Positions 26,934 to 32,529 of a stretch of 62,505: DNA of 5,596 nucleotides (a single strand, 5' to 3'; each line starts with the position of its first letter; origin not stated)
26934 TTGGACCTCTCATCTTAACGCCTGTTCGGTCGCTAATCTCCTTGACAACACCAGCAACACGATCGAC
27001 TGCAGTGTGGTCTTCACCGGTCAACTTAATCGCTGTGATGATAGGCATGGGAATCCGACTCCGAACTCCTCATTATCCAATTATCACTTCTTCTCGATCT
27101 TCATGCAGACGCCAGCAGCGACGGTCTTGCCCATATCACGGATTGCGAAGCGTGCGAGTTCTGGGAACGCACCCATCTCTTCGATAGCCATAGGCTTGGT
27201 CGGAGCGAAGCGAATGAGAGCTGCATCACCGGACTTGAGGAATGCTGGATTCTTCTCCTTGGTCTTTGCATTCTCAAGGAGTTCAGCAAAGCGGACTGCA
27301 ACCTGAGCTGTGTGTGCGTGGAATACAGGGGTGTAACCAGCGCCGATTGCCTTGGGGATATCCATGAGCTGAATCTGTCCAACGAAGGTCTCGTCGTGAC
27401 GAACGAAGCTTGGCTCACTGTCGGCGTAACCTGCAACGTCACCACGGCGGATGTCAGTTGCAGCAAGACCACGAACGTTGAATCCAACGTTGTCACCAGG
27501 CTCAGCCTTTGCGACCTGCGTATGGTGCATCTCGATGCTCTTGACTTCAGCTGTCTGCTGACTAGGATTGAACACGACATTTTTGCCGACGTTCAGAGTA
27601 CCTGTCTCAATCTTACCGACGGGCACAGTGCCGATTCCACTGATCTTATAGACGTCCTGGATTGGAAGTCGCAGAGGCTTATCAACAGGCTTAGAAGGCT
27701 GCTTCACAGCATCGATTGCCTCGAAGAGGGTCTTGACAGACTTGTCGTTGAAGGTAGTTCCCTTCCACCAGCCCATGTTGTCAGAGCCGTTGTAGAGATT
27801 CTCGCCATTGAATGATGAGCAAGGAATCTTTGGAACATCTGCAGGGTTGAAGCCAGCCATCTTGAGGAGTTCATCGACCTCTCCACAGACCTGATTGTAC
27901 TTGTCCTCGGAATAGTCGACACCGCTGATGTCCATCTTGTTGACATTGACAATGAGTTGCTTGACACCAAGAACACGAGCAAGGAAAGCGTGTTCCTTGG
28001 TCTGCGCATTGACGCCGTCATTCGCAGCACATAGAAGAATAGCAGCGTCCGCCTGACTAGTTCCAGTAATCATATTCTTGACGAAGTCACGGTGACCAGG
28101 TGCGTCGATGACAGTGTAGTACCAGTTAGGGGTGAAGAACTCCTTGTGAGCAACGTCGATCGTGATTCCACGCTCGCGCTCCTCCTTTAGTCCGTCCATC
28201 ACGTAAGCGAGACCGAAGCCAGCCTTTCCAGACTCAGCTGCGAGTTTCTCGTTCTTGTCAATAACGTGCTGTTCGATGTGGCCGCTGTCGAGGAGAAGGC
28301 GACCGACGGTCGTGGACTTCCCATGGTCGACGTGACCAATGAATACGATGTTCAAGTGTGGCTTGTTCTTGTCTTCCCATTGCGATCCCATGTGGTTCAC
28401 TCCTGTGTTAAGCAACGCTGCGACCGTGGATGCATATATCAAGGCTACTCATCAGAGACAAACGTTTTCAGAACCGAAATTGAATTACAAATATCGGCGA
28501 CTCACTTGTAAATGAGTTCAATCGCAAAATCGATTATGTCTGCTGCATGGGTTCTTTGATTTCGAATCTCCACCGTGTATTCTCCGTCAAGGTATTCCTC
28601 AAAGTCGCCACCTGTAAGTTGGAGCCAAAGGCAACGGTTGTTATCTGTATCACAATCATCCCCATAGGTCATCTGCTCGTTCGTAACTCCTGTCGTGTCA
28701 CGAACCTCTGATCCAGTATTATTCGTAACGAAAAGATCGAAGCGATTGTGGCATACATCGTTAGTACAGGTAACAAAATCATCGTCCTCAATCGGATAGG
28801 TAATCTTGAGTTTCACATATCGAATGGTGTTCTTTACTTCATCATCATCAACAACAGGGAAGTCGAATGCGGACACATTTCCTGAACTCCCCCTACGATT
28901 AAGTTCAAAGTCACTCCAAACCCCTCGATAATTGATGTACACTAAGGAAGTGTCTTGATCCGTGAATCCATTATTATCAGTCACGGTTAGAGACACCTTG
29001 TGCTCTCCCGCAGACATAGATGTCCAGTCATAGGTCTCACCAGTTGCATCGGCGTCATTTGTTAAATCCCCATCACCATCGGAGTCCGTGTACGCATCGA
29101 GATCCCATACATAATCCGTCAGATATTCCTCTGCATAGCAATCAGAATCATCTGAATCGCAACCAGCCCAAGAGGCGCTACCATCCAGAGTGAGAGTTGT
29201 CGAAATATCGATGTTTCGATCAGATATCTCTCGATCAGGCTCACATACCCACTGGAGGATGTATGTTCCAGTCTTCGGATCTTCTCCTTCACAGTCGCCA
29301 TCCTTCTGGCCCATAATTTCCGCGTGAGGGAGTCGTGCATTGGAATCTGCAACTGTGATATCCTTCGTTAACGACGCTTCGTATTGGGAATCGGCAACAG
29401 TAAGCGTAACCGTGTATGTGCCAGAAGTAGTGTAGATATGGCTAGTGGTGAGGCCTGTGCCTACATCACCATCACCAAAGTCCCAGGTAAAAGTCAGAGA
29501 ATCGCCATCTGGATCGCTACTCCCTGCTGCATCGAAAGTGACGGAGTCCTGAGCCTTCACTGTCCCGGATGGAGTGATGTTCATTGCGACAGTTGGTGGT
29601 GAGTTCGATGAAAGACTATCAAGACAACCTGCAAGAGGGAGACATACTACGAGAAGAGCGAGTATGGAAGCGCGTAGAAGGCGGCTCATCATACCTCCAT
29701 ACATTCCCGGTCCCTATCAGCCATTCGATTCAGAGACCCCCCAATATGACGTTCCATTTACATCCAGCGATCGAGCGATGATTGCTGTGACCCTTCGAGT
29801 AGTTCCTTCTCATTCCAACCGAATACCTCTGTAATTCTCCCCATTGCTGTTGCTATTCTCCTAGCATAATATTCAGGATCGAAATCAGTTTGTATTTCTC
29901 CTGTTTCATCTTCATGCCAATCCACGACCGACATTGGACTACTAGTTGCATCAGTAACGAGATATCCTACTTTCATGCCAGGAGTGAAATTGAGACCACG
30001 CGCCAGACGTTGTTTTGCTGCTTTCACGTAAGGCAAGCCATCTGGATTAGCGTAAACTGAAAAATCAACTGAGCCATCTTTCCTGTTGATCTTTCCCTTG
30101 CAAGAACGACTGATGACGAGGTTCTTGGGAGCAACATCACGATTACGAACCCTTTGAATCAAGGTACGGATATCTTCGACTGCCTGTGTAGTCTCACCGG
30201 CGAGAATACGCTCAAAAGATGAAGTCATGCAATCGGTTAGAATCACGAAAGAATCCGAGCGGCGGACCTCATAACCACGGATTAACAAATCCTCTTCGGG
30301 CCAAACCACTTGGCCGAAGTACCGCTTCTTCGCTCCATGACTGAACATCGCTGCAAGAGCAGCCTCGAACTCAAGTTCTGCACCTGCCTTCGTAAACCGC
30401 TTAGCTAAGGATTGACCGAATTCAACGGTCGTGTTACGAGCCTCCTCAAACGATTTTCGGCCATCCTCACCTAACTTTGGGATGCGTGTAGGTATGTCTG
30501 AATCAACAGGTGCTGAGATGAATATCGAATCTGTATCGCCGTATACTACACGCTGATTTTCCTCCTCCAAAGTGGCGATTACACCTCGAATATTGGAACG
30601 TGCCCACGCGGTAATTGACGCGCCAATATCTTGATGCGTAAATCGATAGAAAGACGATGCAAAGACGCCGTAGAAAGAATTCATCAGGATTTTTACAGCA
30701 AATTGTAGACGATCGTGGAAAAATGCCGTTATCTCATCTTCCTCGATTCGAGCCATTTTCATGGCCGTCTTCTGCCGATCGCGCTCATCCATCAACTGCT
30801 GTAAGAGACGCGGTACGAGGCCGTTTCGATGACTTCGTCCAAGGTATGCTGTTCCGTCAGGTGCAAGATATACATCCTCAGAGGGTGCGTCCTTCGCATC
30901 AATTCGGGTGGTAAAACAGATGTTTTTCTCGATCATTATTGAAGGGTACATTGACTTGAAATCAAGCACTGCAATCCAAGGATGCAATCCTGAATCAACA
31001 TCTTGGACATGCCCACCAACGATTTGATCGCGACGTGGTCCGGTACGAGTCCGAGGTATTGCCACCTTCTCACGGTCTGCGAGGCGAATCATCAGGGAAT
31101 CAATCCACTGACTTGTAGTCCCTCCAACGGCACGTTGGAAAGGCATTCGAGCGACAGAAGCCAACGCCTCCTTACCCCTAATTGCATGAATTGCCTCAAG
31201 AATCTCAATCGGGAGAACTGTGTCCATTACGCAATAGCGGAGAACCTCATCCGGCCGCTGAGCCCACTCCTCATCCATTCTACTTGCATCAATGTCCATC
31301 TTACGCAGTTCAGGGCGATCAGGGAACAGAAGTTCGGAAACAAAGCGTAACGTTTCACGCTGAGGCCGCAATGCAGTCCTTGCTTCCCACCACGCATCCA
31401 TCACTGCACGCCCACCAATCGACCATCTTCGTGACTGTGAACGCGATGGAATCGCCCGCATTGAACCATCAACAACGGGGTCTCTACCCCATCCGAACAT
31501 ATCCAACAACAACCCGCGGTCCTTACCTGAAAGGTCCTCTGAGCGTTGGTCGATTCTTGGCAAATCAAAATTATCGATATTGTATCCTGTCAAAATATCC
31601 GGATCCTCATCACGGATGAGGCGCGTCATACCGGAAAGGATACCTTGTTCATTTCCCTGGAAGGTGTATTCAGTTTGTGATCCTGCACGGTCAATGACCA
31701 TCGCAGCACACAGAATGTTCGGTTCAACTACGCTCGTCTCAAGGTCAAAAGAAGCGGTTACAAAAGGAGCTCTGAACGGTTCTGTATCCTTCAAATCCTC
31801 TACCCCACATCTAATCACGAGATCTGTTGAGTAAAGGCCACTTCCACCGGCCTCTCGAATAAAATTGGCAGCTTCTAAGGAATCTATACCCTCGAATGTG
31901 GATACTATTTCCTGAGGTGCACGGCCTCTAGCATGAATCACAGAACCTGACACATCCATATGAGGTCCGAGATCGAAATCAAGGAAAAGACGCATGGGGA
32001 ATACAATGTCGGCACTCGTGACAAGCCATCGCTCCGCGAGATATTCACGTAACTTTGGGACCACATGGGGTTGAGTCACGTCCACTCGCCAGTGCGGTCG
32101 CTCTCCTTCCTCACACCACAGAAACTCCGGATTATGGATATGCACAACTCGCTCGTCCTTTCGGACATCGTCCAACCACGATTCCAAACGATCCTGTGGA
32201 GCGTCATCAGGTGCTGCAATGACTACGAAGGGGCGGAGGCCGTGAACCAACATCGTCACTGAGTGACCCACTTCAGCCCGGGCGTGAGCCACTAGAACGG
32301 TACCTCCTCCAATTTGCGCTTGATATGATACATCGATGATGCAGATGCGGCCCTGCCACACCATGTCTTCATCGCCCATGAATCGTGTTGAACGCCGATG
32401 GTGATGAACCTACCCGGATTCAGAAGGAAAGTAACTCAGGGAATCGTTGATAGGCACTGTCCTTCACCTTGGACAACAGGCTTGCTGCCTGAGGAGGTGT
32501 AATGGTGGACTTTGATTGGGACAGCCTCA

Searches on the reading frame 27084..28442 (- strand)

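Call 38: search_protein_families(library=pfam, proteins=[window:27084-28442:-], max_evalue=0.01)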
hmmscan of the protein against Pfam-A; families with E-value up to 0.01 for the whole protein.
window:27084-28442:- (452 aa): 5 families
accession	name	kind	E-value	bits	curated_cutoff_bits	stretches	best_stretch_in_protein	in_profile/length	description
PF00009.33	GTP_EFTU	-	5.4e-55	186.3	26.5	1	27-245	1-184/188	Elongation factor Tu GTP binding domain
PF22594.2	GTP-eEF1A_C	-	3.4e-26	92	27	1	353-446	2-100/101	GTP-eEF1A C-terminal domain-like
PF03143.23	GTP_EFTU_D3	-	2.1e-23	83.1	27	1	349-449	4-105/106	Elongation factor Tu C-terminal domain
PF03144.31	GTP_EFTU_D2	-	3.2e-17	63.2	30.3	1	271-336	1-71/73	Elongation factor Tu domain 2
PF14578.12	GTP_EFTU_D4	-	0.0031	17.8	23.8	1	275-336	21-84/86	Elongation factor Tu domain 4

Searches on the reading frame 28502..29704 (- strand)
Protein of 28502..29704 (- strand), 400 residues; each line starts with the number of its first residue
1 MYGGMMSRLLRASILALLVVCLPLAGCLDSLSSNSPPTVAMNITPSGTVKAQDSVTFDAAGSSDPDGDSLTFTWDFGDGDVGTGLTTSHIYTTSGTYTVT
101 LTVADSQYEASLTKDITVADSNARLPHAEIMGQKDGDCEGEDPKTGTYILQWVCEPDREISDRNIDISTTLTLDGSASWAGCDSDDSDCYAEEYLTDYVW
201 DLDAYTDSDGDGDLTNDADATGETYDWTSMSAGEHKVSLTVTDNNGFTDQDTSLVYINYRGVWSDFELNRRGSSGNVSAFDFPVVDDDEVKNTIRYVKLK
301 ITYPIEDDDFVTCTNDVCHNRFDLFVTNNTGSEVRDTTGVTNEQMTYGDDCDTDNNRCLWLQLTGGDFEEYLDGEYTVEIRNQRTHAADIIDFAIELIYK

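Call 38: search_protein_families(library=pfam, proteins=[window:28502-29704:-], max_evalue=0.01)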
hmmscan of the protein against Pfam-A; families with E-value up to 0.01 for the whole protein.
window:28502-29704:- (400 aa): 5 families
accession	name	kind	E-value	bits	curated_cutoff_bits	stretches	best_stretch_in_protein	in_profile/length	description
PF18911.6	PKD_4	-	4.7e-22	78.3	27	1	35-115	2-80/85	PKD domain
PF00801.26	PKD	-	4.2e-21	75.2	23.5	1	42-118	3-80/80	PKD domain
PF22352.2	K319L-like_PKD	-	1.4e-07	31.8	27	1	48-118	6-82/84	K319L-like, PKD domain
PF21027.3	Sde0182_C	-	3.8e-05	24.6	27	1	55-103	2-49/83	Cellulose-binding protein Sde0182, C-terminal domain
PF05345.18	He_PIG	-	0.0089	16.9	24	0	37-118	2-95/96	Putative Ig domain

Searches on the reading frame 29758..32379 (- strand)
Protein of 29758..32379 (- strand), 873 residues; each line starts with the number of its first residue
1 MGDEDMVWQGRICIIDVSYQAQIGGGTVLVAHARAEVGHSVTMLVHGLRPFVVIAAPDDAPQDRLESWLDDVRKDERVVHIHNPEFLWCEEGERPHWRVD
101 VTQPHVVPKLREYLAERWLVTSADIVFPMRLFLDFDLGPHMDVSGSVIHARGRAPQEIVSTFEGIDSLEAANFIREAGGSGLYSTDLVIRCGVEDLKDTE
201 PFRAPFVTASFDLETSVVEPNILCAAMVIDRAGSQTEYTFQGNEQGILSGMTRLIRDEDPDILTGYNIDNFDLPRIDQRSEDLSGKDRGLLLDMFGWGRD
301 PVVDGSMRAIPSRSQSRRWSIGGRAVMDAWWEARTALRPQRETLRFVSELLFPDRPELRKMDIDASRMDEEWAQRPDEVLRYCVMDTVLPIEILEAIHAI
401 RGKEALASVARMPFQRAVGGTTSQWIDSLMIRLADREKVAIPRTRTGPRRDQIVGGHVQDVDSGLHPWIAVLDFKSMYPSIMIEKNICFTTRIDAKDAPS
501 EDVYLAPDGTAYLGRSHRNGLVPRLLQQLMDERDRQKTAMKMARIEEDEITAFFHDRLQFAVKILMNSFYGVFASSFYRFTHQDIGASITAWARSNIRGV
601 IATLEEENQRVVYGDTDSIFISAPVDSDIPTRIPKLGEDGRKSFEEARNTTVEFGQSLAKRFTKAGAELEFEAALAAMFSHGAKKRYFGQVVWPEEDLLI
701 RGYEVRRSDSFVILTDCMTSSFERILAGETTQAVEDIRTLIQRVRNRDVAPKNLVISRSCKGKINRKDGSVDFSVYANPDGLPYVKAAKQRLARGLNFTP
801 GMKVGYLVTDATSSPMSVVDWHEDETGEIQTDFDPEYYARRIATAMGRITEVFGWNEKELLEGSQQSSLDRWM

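Call 38: search_protein_families(library=pfam, proteins=[window:29758-32379:-], max_evalue=0.01)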
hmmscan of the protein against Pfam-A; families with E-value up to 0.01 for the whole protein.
window:29758-32379:- (873 aa): 4 families
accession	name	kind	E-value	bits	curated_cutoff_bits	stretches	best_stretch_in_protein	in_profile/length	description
PF00136.26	DNA_pol_B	-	6.7e-42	144.3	23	1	413-847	2-447/453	DNA polymerase family B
PF03104.25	DNA_pol_B_exo1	-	6.6e-11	42.5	23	1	243-329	142-224/242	DNA polymerase family B, exonuclease domain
PF20286.3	divDNApol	-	1.1e-05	24.4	25.7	1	500-595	83-178/705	Divergent Family B DNA polymerase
PF03175.18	DNA_pol_B_2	-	0.00035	20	25.8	0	450-486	210-249/468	DNA polymerase type B, organellar and viral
